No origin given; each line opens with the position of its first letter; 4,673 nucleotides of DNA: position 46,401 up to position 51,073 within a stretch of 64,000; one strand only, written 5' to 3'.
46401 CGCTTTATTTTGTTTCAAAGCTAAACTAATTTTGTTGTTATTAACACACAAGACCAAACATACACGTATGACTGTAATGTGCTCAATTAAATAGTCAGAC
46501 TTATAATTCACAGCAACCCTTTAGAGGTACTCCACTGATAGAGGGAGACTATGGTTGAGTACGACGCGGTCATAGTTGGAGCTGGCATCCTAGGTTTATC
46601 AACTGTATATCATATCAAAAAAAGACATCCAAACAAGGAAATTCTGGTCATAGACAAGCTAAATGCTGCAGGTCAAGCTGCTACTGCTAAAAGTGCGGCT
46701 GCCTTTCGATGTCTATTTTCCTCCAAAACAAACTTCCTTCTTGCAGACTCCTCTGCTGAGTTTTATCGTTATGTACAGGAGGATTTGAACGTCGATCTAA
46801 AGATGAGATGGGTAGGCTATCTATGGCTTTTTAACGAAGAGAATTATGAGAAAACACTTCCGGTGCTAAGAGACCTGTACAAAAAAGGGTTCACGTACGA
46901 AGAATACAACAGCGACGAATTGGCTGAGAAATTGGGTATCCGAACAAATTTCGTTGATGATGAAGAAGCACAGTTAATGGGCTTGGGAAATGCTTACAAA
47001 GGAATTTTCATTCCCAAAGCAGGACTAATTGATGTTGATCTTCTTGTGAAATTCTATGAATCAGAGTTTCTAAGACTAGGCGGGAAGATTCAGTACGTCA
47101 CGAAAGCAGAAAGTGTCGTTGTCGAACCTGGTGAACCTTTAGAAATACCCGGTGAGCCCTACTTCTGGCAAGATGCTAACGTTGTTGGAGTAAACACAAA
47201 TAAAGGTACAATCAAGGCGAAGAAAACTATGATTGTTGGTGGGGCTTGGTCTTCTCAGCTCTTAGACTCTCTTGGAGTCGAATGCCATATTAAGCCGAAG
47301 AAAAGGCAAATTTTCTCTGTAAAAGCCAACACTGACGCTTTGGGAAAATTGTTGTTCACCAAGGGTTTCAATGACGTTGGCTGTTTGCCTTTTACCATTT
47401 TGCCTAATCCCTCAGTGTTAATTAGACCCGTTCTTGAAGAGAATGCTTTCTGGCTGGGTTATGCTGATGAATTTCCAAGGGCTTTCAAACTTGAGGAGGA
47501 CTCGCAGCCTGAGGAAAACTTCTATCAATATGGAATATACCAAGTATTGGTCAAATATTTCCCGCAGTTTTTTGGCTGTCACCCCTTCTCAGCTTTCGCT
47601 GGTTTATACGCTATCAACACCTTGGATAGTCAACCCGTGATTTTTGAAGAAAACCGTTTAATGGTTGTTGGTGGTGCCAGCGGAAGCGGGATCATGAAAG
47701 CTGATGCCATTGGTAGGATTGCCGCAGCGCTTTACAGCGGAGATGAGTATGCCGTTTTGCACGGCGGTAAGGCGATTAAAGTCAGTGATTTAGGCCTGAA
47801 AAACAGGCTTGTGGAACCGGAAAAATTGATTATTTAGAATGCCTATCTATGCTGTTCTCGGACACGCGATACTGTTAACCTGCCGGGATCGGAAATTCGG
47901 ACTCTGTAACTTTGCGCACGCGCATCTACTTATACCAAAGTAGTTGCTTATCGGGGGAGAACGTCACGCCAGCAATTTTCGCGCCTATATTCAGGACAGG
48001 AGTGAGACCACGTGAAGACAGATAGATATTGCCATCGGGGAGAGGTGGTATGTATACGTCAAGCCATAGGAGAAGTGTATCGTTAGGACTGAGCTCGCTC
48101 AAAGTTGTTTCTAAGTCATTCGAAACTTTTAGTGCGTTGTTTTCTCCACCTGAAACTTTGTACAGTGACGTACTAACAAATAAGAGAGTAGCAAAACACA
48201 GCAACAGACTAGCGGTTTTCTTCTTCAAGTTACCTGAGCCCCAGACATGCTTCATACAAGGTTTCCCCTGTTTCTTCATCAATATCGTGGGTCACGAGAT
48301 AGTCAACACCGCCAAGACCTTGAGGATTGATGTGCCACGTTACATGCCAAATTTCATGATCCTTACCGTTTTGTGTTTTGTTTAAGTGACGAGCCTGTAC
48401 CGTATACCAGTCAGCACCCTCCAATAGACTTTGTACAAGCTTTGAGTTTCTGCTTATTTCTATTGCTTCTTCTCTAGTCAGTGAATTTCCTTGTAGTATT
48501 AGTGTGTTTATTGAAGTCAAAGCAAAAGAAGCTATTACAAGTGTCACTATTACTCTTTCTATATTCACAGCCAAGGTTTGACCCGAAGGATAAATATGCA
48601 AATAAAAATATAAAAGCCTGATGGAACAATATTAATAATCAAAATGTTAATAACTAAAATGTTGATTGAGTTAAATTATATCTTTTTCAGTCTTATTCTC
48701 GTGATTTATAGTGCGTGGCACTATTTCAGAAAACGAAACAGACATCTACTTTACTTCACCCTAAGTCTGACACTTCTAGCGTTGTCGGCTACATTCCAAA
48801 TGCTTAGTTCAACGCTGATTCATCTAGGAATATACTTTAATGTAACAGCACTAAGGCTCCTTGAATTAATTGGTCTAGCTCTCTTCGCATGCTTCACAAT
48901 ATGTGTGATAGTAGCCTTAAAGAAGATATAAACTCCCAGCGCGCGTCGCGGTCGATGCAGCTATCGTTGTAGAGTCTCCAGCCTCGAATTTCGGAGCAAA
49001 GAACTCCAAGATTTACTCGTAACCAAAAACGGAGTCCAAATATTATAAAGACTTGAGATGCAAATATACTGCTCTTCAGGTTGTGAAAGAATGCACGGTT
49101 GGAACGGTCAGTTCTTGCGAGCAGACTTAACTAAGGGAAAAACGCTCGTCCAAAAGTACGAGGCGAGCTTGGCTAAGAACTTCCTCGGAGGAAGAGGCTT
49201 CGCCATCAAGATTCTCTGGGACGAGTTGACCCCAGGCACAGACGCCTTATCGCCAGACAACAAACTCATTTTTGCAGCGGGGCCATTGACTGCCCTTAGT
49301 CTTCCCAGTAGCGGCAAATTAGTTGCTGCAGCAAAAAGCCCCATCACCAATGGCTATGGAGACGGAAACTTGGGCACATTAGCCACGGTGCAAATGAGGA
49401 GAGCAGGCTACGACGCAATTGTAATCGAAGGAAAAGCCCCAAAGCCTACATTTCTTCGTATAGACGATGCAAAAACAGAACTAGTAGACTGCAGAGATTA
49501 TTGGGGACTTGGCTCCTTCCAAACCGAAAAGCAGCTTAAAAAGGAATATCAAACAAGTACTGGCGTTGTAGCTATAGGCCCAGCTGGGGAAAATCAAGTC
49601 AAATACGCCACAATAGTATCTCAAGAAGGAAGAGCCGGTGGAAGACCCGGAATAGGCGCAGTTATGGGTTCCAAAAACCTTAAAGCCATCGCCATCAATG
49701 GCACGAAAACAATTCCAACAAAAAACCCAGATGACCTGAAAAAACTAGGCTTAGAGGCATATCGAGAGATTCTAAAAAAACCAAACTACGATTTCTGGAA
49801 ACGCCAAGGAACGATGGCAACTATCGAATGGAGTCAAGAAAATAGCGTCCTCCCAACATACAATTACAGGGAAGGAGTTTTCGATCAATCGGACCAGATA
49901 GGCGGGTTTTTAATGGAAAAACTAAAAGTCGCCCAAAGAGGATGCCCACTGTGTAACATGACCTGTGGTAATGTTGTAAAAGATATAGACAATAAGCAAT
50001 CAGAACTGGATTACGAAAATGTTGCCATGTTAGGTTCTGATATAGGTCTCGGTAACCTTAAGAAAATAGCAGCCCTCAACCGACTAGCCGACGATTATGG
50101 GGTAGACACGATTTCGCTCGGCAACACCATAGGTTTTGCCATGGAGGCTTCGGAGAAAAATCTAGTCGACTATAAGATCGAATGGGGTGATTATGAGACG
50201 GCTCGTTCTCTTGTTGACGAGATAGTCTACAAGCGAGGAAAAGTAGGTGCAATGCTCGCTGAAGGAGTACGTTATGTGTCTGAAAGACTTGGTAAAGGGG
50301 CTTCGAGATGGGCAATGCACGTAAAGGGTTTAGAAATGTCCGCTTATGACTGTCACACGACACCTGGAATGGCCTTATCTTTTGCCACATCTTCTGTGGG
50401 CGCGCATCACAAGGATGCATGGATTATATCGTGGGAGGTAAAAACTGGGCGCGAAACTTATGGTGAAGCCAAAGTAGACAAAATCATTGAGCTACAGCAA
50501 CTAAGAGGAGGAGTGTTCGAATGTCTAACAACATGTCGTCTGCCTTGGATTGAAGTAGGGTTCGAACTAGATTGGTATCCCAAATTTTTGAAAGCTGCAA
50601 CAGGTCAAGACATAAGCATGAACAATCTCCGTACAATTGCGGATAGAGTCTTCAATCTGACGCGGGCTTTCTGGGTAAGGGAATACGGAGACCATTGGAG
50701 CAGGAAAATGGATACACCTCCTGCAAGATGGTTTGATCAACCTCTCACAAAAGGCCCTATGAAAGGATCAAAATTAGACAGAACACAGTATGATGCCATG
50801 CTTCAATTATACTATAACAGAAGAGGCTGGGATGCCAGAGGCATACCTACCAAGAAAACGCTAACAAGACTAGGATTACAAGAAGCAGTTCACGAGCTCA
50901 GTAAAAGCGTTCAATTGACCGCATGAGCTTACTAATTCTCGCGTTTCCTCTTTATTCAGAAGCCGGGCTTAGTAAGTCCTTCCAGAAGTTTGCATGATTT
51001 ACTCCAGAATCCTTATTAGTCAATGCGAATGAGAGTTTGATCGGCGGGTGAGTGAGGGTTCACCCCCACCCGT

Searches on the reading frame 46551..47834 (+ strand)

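Call 104: search_protein_families(library=pfam, proteins=[window:46551-47834:+], max_evalue=0.00001)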
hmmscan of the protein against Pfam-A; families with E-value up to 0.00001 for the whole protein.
window:46551-47834:+ (428 aa): 2 families
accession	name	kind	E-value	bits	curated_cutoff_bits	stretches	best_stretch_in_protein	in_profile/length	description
PF01266.30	DAO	-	3.9e-39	135.6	27.9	1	5-394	1-353/353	FAD dependent oxidoreductase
PF13450.12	NAD_binding_8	-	4.5e-06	27.3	21.9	0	8-48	1-39/68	NAD(P)-binding Rossmann-like domain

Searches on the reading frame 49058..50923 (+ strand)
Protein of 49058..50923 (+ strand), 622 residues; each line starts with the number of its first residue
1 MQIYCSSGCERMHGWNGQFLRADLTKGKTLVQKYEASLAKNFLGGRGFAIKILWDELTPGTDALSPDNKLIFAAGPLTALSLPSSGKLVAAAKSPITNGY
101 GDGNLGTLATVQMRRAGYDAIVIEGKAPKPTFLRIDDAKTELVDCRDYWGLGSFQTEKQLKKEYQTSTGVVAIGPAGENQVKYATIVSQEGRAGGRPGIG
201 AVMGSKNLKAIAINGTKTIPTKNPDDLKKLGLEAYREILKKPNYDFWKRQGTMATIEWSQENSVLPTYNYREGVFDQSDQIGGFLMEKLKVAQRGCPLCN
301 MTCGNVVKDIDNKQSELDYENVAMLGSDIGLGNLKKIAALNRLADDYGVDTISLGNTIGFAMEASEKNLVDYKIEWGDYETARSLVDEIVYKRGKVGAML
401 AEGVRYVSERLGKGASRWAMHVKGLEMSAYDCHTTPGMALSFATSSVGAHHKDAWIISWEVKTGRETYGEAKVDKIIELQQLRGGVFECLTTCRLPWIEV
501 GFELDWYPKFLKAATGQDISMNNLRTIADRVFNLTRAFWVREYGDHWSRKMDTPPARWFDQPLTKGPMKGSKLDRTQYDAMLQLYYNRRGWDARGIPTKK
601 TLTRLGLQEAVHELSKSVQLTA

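Call 104: search_protein_families(library=pfam, proteins=[window:49058-50923:+], max_evalue=0.00001)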
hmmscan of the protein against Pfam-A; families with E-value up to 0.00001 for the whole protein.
window:49058-50923:+ (622 aa): 2 families
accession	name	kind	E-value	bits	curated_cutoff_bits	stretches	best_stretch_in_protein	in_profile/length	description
PF01314.23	AFOR_C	-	7.3e-119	397.8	27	1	231-607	3-385/385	Aldehyde ferredoxin oxidoreductase, domains 2 & 3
PF02730.20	AFOR_N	-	9.8e-72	241.3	29.8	1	18-216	2-199/199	Aldehyde ferredoxin oxidoreductase, N-terminal domain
